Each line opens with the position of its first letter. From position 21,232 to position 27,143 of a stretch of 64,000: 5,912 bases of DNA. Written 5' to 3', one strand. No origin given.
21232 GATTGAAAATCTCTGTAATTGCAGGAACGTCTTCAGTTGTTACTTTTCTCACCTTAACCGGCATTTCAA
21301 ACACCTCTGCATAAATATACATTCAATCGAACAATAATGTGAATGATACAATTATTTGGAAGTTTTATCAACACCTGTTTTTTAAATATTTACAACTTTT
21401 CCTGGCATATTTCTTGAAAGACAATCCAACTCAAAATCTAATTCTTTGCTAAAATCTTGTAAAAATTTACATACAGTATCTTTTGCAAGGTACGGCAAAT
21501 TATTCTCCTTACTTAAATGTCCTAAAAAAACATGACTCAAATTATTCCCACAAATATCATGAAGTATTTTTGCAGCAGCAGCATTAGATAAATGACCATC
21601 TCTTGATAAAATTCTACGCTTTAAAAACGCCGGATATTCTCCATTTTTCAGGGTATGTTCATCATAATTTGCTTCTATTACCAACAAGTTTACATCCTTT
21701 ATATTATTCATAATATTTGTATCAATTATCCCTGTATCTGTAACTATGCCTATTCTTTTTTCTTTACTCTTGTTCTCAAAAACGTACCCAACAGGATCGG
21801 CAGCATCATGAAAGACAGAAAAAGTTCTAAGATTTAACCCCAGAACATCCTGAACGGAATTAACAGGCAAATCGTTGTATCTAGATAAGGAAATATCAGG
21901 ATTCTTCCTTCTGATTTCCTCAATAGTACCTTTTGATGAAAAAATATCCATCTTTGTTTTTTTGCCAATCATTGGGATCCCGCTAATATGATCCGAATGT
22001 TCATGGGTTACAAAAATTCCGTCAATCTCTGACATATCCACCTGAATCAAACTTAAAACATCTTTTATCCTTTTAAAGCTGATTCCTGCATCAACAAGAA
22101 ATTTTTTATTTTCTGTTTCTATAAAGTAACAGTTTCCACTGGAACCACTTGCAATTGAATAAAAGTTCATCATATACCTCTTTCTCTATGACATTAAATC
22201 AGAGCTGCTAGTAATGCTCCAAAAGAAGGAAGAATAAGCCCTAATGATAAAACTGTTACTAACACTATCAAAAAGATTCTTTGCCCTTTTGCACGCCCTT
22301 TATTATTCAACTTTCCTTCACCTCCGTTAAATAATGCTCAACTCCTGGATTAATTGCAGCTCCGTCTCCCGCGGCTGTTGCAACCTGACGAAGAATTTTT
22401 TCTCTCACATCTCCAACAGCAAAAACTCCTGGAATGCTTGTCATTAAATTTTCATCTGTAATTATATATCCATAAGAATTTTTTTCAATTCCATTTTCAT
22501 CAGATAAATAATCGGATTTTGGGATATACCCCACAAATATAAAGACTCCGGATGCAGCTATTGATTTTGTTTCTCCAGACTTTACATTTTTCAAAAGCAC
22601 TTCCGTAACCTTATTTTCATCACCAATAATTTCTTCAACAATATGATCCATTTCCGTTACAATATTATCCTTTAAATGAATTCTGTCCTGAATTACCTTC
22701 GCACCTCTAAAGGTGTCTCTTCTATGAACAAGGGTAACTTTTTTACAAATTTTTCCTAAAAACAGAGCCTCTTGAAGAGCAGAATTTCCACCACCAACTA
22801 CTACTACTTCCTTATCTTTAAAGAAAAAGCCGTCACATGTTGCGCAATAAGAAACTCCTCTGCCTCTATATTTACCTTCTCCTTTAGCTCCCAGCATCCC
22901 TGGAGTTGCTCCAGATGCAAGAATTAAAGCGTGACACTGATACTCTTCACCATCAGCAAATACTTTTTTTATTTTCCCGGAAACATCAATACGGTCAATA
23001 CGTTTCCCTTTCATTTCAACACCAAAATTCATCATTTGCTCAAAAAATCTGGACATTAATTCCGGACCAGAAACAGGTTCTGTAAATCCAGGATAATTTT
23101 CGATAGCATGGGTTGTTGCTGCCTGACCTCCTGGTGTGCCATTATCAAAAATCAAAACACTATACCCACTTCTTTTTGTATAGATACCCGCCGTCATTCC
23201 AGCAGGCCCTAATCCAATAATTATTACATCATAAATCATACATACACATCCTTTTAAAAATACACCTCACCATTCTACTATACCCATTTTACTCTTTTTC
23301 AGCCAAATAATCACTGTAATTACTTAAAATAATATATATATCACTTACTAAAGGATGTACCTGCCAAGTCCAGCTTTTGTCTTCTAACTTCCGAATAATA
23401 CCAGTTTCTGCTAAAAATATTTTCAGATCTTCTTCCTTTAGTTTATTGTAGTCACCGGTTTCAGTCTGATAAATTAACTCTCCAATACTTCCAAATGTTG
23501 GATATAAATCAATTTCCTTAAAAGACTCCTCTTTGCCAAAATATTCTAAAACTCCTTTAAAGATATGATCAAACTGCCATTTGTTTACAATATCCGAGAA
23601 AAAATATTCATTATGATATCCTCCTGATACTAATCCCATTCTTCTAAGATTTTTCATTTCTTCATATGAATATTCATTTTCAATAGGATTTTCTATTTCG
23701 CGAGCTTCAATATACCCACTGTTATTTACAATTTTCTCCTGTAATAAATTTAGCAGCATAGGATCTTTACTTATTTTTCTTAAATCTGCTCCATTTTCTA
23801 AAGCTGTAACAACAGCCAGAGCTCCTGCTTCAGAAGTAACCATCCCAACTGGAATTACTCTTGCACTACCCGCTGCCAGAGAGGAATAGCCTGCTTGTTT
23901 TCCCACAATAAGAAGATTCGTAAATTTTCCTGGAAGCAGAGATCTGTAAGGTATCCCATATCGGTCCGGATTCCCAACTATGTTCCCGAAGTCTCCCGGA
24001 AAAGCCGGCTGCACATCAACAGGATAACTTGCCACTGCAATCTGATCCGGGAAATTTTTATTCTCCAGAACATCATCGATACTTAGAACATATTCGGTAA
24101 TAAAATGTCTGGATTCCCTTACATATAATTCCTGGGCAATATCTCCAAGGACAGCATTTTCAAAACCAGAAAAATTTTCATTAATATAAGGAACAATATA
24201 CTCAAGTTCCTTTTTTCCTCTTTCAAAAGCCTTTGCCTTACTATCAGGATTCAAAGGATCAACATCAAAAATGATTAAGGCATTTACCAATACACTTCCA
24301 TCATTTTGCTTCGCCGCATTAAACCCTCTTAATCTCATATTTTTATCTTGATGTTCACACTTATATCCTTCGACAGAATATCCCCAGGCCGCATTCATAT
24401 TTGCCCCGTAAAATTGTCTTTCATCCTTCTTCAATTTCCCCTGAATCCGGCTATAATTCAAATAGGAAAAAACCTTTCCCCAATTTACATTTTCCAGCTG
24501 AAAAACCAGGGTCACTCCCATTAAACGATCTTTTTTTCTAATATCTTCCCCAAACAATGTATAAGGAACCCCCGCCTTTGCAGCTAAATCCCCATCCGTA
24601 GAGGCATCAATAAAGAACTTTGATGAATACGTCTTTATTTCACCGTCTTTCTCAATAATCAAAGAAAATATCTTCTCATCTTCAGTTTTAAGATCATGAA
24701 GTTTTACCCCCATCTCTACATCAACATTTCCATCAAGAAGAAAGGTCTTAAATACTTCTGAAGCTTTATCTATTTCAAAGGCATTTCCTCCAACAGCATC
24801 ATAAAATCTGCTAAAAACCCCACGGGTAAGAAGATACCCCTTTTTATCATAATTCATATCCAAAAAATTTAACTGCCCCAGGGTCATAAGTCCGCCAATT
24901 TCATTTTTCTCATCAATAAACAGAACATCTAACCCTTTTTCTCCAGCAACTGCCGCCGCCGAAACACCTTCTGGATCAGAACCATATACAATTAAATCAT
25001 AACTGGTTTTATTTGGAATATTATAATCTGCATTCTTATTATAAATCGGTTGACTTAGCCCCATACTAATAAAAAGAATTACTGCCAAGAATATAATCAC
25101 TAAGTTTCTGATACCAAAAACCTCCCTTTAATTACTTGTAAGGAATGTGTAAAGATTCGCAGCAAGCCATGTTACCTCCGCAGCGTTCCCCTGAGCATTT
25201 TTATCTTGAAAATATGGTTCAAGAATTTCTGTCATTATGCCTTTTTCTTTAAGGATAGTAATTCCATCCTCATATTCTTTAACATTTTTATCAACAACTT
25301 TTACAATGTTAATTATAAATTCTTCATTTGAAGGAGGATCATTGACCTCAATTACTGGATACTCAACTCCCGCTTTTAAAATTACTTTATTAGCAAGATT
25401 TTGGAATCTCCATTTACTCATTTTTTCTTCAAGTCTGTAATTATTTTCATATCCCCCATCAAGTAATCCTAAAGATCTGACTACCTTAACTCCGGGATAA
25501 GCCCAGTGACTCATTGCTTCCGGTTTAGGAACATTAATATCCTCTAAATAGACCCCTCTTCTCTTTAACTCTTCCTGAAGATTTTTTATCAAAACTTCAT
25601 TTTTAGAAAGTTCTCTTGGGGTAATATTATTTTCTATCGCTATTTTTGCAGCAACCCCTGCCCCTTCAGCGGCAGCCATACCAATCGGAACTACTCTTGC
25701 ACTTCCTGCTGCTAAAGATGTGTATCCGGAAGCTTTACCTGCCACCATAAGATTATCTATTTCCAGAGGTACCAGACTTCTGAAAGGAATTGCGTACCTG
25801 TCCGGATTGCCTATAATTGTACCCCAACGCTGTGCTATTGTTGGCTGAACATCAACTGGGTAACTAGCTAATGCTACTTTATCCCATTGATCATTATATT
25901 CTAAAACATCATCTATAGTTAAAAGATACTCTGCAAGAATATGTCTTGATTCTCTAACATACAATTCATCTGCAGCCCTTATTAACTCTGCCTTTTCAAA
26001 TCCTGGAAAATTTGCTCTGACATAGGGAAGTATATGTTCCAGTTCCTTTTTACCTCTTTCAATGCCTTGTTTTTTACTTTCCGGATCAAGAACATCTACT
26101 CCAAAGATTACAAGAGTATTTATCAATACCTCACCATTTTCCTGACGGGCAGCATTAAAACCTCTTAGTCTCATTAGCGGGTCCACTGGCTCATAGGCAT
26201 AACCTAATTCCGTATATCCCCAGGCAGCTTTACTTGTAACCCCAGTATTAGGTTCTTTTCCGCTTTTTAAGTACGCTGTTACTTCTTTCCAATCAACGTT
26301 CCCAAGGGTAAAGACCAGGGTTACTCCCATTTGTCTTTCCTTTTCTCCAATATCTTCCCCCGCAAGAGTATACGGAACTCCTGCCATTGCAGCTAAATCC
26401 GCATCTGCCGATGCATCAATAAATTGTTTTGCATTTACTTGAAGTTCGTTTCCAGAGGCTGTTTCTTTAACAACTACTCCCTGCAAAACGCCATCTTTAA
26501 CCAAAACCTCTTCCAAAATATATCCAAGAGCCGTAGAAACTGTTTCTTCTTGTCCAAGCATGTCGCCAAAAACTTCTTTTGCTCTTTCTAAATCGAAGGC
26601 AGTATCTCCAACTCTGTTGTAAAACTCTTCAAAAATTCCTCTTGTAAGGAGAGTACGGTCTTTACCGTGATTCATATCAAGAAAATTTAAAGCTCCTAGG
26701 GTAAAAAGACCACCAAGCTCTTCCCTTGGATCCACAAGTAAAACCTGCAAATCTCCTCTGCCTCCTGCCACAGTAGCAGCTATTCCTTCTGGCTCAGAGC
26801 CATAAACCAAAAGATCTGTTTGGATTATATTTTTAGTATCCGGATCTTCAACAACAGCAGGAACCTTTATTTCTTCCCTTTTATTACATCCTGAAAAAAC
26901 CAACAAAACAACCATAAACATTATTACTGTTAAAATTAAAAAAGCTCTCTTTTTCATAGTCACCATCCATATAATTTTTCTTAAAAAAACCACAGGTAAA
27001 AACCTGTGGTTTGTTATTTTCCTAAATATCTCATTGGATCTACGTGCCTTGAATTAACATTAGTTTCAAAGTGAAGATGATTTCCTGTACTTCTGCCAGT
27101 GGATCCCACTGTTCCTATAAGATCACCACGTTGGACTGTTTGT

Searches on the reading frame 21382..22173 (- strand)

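Call 9: search_protein_families(library=ncbifam, proteins=[window:21382-22173:-])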
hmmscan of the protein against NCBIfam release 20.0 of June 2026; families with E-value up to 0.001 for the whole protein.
window:21382-22173:- (263 aa): 21 families
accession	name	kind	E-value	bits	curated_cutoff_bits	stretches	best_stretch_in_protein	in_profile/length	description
TIGR02651.1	RNase_Z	equivalog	3.6e-13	49.2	292.95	1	15-141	20-156/302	ribonuclease Z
NF000801.0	PRK00055.1-3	equivalog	3e-11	42.9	252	1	17-141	24-161/307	ribonuclease Z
NF047419.1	RNase_J1_RnjA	exception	3.5e-11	42.5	820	1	14-133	16-146/549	ribonuclease J1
NF002553.0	PRK02113.1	equivalog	3.8e-10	39.6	386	1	16-169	38-192/252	MBL fold metallo-hydrolase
NF038231.1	MBL_Geo_Pelo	equivalog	3.8e-08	33.2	360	1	17-173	38-197/250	GPMC system MBL fold metallohydrolase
TIGR00649.1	MG423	subfamily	6.6e-08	31.4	400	1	13-132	14-146/546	RNase J family beta-CASP ribonuclease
NF002558.0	PRK02126.1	subfamily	1.5e-07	30.8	315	1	21-90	26-93/345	ribonuclease Z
NF045584.1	cas14_MBL_CASP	equivalog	1.9e-07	29.8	800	1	4-79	5-81/612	type VII CRISPR-associated protein Cas14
TIGR03675.1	arCOG00543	equivalog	2.2e-07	29.5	580.2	1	14-70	189-249/631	beta-CASP ribonuclease aCPSF1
NF012229.1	bla_class_B_core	domain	3.8e-07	30.3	100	1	17-92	19-93/139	metallo-beta-lactamase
NF041257.1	GntH_guanitoxin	equivalog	3.9e-07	29.3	333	1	10-69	28-87/374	guanitoxin biosynthesis MBL fold metallo-hydrolase GntH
NF033088.2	bla_subclass_B1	equivalog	4.3e-07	29.8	200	1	12-93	30-111/217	subclass B1 metallo-beta-lactamase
TIGR03413.1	GSH_gloB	equivalog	7.2e-07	28.8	200.8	1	17-87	14-79/248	hydroxyacylglutathione hydrolase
NF041809.1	Avs1a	equivalog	1.3e-05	24.1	420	1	11-66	5-63/387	AVAST type 1 anti-phage system MBL fold metallo-hydrolase Avs1a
NF001911.0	PRK00685.1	equivalog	1.4e-05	24.7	144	1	16-91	11-82/228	metal-dependent hydrolase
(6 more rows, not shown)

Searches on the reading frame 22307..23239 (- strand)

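Call 9: search_protein_families(library=ncbifam, proteins=[window:22307-23239:-])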
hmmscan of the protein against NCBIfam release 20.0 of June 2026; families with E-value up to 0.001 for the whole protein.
window:22307-23239:- (310 aa): 82 families (the best 25 are shown)
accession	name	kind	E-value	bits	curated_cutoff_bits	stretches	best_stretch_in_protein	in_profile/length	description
TIGR01292.1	TRX_reduct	equivalog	1.4e-109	365.5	343.45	1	3-304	1-300/300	thioredoxin-disulfide reductase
TIGR03143.1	AhpF_homolog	hypoth_equivalog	8.7e-91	305.2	687.65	1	2-309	4-313/555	putative alkyl hydroperoxide reductase F subunit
TIGR03140.1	AhpF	equivalog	2.1e-69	234.4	502.9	1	3-295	213-503/515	alkyl hydroperoxide reductase subunit F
NF007614.0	PRK10262.1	equivalog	6.8e-68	229.1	644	1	5-307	9-317/321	thioredoxin-disulfide reductase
TIGR04018.1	Bthiol_YpdA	hypoth_equivalog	1.9e-22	79.5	339.9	2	82-280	94-290/316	YpdA family putative bacillithiol disulfide reductase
TIGR01350.1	lipoamide_DH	equivalog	3.6e-18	65.5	408.8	1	86-294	121-325/461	dihydrolipoyl dehydrogenase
NF004947.0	PRK06292.2-5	equivalog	5.2e-17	61.9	592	1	143-284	170-316/474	dihydrolipoyl dehydrogenase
NF009409.0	PRK12770.1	subfamily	1.3e-16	60.6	343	1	140-307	171-353/360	putative glutamate synthase subunit beta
TIGR02053.1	MerA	equivalog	2.5e-16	59.7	454.45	1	142-297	167-327/465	mercury(II) reductase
NF004945.0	PRK06292.2-3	equivalog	3e-15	56.1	494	1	91-292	119-319/457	dihydrolipoyl dehydrogenase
TIGR03385.1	CoA_CoA_reduc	equivalog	1.6e-14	53.6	578.8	1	5-284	2-288/439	CoA-disulfide reductase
NF004776.0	PRK06116.1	equivalog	2.5e-14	53.1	480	1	91-291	121-318/450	glutathione-disulfide reductase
TIGR01316.1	gltA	equivalog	2.8e-14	52.8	471.75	1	142-303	272-448/449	NADPH-dependent glutamate synthase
NF005883.0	PRK07845.1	equivalog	7.5e-14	51.5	479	1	219-291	253-327/466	NAD(P)H-quinone dehydrogenase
NF004943.0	PRK06292.2-1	equivalog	1.3e-13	50.6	432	1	95-282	123-311/456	dihydrolipoyl dehydrogenase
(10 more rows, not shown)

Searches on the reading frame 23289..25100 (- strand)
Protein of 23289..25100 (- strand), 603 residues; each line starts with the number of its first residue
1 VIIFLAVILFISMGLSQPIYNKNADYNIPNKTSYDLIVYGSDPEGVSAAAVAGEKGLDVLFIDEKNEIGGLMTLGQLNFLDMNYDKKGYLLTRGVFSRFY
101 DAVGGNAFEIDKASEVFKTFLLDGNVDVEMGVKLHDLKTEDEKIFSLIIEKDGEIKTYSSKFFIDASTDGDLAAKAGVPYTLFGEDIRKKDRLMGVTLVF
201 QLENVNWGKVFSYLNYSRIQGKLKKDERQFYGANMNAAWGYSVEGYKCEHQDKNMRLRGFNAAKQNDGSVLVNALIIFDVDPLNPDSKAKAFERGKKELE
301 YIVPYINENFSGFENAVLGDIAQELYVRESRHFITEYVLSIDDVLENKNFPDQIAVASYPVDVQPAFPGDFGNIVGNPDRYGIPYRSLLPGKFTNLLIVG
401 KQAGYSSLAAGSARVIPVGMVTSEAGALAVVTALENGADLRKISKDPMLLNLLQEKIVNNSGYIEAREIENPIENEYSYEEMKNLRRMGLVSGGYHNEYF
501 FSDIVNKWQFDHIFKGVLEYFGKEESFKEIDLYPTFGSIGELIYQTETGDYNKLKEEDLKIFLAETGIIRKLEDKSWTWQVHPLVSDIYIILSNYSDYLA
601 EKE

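Call 9: search_protein_families(library=ncbifam, proteins=[window:23289-25100:-])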
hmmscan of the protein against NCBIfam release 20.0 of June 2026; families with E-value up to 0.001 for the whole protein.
window:23289-25100:- (603 aa): 10 families
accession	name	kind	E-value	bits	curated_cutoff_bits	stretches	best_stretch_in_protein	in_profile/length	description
TIGR00292.1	TIGR00292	equivalog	4.8e-05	22.7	148.3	1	33-122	21-108/254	sulfide-dependent adenosine diphosphate thiazole synthase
NF009477.0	PRK12843.1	equivalog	7.3e-05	21.4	758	1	27-71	10-54/578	FAD-dependent oxidoreductase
TIGR01372.1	soxA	subfamily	8.2e-05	20.6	1164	1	30-72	165-207/996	sarcosine oxidase subunit alpha family protein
NF003585.0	PRK05249.1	equivalog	0.00011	21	465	1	30-72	3-45/464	Si-specific NAD(P)(+) transhydrogenase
NF053717.1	VnlPnlRedVprA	equivalog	0.00018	20.5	600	0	29-70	2-43/481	vinyl phenol reductase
NF004789.0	PRK06134.1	subfamily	0.00052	18.7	747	1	29-71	8-50/581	FAD-dependent oxidoreductase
NF005882.1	PRK07843.1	equivalog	0.00056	18.5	788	0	34-70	2-38/547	3-oxosteroid 1-dehydrogenase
TIGR02032.1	GG-red-SF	subfamily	0.00072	19.3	158.8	0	34-69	1-36/297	geranylgeranyl reductase family protein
NF009478.0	PRK12844.1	equivalog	0.0009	17.7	789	0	32-71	7-46/559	3-ketosteroid-delta-1-dehydrogenase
NF041160.1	DGGPL_Thplmales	equivalog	0.00097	18.2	780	0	33-73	3-43/396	digeranylgeranylglycerophospholipid reductase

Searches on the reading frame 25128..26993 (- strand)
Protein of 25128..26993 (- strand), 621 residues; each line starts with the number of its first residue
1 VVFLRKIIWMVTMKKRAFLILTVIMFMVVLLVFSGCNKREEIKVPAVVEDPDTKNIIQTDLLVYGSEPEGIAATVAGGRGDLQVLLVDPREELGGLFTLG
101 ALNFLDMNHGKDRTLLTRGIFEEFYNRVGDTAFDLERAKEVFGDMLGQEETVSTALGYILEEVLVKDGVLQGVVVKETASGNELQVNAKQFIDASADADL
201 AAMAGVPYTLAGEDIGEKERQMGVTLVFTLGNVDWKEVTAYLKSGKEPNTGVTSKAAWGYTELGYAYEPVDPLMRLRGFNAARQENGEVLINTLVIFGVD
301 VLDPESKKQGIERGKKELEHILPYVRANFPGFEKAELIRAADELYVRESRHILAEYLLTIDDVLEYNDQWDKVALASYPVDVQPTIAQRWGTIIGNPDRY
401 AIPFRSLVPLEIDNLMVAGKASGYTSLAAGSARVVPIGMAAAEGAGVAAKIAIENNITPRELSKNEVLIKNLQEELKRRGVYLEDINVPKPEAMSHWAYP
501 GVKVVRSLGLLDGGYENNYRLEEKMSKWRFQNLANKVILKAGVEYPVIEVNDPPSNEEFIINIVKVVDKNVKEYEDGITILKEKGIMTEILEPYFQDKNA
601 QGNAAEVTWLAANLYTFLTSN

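Call 9: search_protein_families(library=ncbifam, proteins=[window:25128-26993:-])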
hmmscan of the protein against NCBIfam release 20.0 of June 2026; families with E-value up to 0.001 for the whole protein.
window:25128-26993:- (621 aa): 1 family
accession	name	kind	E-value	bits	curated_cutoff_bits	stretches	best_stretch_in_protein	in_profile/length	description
TIGR01372.1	soxA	subfamily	4.1e-05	21.6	1164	1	49-97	157-207/996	sarcosine oxidase subunit alpha family protein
